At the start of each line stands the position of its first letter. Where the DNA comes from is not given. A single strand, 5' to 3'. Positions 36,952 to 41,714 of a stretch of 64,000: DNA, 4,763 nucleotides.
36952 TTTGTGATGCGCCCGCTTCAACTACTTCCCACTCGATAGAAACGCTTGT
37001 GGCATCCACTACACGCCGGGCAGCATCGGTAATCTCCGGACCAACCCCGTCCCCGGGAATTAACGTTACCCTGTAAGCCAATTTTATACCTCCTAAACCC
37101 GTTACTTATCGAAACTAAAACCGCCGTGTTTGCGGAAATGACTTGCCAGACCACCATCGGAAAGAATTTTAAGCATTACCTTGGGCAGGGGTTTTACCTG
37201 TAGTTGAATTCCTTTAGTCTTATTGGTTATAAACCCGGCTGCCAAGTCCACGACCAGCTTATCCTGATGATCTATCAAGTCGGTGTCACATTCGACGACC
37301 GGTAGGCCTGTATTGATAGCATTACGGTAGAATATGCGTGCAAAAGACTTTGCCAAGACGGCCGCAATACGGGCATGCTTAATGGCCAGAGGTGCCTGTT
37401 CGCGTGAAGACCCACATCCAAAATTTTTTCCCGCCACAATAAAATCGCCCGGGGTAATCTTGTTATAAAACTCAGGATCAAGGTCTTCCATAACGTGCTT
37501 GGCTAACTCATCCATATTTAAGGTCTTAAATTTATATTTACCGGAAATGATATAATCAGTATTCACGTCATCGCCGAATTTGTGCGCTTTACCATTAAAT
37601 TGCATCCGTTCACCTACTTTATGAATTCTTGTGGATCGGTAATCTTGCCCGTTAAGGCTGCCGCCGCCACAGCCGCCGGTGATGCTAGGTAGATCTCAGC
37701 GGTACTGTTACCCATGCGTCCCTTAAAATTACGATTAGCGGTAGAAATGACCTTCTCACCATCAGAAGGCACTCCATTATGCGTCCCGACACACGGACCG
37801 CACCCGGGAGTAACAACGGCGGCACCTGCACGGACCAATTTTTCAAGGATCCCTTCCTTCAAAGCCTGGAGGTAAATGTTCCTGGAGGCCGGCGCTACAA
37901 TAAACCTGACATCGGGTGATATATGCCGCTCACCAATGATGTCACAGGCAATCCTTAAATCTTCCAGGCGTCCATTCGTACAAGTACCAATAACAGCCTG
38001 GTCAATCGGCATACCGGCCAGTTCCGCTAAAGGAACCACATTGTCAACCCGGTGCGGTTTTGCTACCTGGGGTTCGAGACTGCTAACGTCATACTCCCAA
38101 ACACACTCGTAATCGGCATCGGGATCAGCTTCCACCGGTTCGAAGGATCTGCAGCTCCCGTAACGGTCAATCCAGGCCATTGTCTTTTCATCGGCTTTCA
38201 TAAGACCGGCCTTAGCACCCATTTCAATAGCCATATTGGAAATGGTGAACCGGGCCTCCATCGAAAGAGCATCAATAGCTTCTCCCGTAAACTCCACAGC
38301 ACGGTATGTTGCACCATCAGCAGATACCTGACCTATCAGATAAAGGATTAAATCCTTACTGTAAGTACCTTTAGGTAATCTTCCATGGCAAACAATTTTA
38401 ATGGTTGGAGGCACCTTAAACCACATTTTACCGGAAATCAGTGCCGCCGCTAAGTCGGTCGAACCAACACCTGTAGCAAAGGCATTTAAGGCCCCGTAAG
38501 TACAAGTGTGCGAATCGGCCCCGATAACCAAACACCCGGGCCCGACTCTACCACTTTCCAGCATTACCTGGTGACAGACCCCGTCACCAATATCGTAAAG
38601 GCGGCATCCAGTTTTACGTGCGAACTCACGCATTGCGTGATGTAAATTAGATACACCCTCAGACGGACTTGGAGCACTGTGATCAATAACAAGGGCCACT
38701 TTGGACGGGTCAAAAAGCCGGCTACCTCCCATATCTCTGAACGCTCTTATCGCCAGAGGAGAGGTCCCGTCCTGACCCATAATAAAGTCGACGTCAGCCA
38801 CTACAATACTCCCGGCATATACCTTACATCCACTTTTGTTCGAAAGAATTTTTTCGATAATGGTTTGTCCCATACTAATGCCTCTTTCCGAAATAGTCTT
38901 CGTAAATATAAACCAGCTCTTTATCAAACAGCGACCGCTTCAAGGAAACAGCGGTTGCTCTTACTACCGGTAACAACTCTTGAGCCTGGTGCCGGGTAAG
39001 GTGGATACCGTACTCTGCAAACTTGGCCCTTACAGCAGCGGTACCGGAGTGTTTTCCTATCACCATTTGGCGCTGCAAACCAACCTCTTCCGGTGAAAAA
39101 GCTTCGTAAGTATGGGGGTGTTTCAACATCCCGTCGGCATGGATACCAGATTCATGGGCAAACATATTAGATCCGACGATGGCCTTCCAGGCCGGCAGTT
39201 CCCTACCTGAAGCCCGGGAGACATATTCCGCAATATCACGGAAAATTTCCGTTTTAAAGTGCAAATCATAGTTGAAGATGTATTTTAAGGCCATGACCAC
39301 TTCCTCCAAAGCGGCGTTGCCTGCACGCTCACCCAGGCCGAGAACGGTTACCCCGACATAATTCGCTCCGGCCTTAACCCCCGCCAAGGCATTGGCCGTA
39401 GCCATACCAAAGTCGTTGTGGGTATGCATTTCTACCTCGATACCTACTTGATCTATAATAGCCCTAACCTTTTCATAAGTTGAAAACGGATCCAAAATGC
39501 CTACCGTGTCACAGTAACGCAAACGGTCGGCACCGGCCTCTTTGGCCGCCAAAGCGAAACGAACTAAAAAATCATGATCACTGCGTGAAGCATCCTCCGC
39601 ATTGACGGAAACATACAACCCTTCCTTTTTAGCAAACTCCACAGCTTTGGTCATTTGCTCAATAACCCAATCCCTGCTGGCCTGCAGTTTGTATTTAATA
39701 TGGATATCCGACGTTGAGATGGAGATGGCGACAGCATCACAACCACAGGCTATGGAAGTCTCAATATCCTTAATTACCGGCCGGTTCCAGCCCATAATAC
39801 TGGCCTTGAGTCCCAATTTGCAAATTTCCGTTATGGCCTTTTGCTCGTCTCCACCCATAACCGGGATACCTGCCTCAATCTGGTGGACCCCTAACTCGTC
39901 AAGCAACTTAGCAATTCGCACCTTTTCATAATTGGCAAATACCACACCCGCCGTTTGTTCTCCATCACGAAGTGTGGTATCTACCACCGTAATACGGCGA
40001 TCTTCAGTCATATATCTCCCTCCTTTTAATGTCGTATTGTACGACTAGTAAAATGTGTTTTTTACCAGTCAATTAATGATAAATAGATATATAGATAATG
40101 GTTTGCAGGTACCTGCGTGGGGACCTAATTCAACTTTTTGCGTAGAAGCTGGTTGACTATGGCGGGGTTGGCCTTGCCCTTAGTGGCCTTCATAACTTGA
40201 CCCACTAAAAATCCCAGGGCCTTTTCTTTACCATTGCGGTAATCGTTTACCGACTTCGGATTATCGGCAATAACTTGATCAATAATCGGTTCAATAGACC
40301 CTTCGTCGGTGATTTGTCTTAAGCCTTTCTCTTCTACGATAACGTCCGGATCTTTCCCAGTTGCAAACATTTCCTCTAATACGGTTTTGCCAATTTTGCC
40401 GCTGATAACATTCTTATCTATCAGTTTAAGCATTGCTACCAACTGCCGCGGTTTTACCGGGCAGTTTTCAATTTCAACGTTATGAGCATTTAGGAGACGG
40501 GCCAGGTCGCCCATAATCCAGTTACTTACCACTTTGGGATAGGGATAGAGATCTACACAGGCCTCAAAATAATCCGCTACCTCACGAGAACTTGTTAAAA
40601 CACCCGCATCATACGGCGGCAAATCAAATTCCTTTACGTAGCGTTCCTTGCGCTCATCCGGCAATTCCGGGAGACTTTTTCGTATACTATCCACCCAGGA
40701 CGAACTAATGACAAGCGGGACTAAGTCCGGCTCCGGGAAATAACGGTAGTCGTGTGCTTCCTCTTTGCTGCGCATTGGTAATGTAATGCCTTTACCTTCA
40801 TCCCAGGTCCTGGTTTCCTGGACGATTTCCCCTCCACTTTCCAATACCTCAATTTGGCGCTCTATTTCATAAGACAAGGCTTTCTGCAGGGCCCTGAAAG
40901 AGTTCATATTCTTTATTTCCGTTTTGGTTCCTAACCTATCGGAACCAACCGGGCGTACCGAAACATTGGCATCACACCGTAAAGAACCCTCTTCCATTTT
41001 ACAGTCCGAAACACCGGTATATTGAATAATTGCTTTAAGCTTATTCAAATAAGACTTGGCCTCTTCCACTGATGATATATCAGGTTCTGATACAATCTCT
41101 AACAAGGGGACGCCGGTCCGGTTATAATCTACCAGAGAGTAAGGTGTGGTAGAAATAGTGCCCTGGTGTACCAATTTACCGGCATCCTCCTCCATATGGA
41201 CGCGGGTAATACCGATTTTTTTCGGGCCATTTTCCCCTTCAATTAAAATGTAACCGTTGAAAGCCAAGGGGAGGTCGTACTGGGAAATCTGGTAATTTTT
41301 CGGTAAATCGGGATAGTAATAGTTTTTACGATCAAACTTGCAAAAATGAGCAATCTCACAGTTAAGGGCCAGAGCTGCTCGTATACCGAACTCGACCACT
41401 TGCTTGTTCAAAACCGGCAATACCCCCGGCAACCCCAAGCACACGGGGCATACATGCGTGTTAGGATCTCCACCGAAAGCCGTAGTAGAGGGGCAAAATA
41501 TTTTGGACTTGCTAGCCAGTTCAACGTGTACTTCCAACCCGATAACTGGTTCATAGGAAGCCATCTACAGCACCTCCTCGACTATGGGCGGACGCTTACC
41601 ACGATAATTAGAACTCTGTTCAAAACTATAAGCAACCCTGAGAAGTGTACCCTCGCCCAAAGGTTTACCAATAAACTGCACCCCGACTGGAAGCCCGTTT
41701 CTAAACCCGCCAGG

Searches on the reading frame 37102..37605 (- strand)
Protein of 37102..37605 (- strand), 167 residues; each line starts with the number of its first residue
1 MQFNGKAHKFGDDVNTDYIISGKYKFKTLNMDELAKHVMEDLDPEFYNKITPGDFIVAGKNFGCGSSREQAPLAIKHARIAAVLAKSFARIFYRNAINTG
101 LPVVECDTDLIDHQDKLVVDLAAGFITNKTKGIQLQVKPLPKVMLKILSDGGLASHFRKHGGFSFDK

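Call 28: search_protein_families(library=pfam, proteins=[window:37102-37605:-])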
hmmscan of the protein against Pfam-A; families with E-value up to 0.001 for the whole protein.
window:37102-37605:- (167 aa): 1 family
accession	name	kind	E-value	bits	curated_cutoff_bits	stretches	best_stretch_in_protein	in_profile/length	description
PF00694.25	Aconitase_C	-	4.9e-18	66.2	22.8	1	42-101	63-123/131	Aconitase C-terminal domain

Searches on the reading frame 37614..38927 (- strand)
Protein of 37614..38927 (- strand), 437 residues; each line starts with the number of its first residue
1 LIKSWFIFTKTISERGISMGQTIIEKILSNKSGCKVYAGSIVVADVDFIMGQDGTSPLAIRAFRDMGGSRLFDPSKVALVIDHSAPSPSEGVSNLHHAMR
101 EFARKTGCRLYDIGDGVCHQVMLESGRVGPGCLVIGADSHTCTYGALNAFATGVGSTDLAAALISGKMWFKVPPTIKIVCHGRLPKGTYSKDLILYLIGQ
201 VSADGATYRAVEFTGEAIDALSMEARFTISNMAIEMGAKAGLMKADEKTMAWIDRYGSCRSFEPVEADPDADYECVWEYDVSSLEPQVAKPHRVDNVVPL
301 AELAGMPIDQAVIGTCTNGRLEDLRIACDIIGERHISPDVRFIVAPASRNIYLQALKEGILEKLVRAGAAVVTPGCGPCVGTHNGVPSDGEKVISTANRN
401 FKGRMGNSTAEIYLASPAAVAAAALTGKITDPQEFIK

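Call 28: search_protein_families(library=pfam, proteins=[window:37614-38927:-])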
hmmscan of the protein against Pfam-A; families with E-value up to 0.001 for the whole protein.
window:37614-38927:- (437 aa): 1 family
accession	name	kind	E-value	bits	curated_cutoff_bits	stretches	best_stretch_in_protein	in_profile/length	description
PF00330.25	Aconitase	-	5.7e-102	342.5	28.7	2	39-302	14-305/463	Aconitase family (aconitate hydratase)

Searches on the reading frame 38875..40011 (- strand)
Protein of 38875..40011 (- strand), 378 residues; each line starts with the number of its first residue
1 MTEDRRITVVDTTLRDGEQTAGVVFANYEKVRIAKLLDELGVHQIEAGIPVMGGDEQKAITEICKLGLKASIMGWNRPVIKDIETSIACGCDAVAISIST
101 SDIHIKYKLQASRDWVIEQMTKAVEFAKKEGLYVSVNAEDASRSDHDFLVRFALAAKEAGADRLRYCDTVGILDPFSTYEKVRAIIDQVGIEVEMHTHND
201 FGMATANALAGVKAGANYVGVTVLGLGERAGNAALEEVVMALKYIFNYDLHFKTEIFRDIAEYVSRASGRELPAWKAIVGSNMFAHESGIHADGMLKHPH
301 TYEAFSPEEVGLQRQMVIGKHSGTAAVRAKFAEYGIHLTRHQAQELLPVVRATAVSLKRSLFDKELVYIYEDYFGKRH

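Call 28: search_protein_families(library=pfam, proteins=[window:38875-40011:-])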
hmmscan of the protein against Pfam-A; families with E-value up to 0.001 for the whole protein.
window:38875-40011:- (378 aa): 2 families
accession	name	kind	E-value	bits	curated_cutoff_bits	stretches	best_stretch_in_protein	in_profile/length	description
PF00682.25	HMGL-like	-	5.4e-80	269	29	1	7-263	2-259/260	HMGL-like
PF22617.1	HCS_D2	-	4.3e-26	91.6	27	1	278-354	1-78/82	Homocitrate synthase post-HMGL domain-like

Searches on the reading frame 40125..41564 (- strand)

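Call 28: search_protein_families(library=pfam, proteins=[window:40125-41564:-])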
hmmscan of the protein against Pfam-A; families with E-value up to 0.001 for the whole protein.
window:40125-41564:- (479 aa): 2 families
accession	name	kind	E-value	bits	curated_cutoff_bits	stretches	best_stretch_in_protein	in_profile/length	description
PF02934.20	GatB_N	-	2.2e-125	417.9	23.4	1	7-291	2-276/277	GatB/GatE catalytic domain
PF02637.23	GatB_Yqey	-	3.3e-60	202.7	27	1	331-478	1-148/148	GatB domain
